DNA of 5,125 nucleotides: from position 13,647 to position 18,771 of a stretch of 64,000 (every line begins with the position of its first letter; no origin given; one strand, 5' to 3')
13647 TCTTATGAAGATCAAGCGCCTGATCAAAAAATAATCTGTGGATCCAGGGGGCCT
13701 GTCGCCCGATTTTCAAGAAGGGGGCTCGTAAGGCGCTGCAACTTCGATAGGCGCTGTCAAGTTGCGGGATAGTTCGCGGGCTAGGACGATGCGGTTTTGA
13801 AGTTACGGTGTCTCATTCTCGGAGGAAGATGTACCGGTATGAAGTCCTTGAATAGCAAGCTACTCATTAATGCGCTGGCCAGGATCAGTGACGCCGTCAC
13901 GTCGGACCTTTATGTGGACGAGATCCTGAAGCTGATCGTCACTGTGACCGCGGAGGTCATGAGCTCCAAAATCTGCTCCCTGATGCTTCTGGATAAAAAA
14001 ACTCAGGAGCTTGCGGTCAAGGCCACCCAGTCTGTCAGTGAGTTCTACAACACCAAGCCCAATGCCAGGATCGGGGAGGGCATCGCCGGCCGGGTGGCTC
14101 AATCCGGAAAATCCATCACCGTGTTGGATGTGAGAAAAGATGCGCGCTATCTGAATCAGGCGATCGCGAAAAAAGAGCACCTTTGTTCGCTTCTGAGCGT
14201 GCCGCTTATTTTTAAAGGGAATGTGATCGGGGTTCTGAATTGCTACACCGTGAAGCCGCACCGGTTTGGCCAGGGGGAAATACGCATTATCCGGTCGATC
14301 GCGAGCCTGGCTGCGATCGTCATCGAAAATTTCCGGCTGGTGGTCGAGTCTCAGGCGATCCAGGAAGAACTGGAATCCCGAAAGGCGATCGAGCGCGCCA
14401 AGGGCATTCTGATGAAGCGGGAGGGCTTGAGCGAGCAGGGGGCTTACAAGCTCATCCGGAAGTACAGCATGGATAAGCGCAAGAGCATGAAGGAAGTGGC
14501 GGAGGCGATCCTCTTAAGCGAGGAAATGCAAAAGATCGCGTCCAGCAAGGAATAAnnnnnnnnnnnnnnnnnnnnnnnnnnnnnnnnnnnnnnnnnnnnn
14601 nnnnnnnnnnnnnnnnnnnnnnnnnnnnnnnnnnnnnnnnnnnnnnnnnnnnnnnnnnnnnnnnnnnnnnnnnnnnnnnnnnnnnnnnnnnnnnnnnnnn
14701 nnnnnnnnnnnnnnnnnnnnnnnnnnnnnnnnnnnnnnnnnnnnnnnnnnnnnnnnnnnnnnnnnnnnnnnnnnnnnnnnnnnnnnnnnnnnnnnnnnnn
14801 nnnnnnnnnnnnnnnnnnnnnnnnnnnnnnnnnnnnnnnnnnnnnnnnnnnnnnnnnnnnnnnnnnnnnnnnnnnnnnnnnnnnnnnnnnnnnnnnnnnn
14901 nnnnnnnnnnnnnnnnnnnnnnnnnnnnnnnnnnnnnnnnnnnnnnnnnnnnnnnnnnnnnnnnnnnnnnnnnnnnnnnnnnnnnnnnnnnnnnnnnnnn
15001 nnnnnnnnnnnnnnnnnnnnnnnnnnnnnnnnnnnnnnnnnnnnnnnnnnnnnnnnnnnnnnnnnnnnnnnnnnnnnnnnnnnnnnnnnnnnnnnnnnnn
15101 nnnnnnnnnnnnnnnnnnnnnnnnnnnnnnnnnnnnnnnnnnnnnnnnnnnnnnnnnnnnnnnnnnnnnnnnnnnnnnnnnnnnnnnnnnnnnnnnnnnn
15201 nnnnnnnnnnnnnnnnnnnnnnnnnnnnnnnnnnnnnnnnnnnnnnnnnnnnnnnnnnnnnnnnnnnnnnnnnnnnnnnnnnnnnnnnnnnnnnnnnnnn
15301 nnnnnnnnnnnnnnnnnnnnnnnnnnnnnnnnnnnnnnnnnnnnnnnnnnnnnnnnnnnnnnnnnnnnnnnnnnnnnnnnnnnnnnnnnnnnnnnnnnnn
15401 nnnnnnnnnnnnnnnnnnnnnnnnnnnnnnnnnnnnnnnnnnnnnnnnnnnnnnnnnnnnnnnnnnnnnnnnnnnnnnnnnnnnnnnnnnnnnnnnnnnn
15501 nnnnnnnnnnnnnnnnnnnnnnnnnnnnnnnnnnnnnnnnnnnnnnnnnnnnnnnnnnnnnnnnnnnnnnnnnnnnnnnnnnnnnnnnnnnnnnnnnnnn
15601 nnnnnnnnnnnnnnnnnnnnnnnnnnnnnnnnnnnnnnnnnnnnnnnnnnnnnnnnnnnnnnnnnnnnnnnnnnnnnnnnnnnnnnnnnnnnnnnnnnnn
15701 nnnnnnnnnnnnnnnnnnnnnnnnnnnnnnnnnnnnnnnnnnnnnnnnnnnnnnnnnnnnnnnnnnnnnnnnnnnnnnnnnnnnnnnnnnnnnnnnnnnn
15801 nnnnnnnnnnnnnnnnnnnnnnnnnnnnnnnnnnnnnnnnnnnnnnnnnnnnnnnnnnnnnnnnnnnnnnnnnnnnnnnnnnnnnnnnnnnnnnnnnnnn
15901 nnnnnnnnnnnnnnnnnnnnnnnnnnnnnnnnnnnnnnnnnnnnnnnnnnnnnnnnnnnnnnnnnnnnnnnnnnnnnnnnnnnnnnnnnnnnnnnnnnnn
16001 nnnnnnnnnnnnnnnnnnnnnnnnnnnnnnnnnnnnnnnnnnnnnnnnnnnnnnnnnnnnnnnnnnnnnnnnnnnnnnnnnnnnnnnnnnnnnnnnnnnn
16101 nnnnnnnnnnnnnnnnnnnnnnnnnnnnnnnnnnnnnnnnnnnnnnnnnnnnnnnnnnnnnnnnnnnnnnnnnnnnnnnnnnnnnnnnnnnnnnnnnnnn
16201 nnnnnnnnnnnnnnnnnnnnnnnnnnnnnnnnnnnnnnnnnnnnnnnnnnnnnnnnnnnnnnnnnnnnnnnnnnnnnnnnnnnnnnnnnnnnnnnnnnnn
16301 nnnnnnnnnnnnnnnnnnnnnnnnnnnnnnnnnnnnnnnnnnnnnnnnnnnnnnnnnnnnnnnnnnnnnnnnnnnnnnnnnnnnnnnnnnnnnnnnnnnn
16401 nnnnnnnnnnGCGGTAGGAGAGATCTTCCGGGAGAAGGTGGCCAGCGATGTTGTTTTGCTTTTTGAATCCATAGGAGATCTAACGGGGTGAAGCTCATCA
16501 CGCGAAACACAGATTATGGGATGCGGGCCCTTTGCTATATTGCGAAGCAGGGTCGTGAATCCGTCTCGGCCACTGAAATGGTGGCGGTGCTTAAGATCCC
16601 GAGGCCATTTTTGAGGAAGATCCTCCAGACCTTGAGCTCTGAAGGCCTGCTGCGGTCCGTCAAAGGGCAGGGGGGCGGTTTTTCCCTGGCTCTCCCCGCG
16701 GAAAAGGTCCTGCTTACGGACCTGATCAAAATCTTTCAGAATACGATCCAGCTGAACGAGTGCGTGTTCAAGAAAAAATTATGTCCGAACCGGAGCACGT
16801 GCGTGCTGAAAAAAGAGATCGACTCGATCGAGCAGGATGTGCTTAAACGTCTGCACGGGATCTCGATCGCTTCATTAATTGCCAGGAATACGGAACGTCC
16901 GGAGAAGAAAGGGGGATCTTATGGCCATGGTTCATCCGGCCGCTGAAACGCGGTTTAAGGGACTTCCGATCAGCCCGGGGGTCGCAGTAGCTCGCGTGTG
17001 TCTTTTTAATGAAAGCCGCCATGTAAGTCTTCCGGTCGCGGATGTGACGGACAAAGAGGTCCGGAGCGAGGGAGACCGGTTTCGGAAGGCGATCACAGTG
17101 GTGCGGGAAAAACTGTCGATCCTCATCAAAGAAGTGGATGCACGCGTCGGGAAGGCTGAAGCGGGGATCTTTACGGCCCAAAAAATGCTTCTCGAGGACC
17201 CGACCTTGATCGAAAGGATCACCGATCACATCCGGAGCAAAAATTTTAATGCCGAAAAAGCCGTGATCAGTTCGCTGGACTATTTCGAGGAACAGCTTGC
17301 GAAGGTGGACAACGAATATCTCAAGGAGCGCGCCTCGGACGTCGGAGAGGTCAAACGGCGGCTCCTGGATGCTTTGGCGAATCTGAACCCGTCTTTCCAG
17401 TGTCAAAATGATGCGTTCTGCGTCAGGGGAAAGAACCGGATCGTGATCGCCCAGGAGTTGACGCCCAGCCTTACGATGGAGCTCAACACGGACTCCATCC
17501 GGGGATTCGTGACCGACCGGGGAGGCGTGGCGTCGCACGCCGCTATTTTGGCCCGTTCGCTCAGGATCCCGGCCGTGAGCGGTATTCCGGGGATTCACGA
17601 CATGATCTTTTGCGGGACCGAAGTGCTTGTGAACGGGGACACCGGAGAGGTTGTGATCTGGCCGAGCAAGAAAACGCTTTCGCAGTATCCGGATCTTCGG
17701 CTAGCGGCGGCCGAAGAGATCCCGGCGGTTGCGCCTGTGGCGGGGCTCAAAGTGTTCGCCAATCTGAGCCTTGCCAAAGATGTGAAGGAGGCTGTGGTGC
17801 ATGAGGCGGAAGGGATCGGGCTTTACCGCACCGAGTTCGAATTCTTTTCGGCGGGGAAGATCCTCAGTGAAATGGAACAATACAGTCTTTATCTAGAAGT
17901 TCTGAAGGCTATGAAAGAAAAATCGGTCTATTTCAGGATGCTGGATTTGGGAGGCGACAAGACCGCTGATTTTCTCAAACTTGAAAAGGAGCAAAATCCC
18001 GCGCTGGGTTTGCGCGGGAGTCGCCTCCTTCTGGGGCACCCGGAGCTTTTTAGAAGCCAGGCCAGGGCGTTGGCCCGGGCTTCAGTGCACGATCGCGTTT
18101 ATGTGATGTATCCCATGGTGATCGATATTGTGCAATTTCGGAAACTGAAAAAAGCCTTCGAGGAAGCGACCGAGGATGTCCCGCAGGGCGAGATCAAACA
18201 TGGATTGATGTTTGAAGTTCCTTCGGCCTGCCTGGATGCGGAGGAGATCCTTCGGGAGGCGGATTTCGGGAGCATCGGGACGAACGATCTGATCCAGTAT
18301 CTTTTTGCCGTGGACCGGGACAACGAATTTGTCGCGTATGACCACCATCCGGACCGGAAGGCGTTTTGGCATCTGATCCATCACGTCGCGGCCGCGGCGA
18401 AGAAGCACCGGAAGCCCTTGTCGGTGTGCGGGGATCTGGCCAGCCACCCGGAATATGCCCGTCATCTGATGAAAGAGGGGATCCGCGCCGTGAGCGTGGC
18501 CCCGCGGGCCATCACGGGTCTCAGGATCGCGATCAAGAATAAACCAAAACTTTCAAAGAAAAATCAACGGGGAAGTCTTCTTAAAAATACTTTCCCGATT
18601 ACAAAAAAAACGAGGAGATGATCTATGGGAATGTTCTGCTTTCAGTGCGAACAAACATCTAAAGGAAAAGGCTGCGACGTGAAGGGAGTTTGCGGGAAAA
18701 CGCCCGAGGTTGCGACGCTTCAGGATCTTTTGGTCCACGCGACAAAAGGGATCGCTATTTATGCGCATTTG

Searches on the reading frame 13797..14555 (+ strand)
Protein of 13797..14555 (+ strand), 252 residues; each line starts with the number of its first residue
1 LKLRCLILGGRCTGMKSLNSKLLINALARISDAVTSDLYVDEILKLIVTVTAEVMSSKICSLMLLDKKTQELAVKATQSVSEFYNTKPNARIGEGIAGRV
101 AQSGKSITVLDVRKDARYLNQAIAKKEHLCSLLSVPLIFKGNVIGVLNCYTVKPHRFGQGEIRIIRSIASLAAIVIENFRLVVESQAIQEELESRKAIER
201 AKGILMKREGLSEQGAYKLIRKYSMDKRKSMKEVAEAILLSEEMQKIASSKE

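Call 95: search_protein_families(library=pfam, proteins=[window:13797-14555:+])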
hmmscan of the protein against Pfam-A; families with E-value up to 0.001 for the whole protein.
window:13797-14555:+ (252 aa): 4 families
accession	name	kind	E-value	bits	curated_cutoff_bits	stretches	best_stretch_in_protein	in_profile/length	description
PF13185.12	GAF_2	-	2.7e-22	79.9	28.6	1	40-177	4-136/136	GAF domain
PF03861.19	ANTAR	-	3.1e-22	78.5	27.3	1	187-239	2-54/54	ANTAR domain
PF01590.32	GAF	-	8.9e-17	62.3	22.4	1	41-176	3-133/133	GAF domain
PF13492.12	GAF_3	-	2.9e-11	44.3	27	1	40-178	2-129/129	GAF domain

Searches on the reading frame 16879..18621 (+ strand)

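Call 95: search_protein_families(library=pfam, proteins=[window:16879-18621:+])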
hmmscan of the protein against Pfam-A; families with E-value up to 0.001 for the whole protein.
window:16879-18621:+ (580 aa): 3 families
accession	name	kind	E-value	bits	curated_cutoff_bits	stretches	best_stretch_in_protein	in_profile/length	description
PF02896.24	PEP-utilizers_C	-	1.4e-80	271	22.8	1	284-554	14-290/293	PEP-utilising enzyme, PEP-binding domain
PF05524.18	PEP-utilisers_N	-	1.1e-27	97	24.4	1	27-151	1-121/121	PEP-utilising enzyme, N-terminal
PF00391.29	PEP-utilizers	-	4.2e-20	71.6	23.1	1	185-256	3-72/72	PEP-utilising enzyme, mobile domain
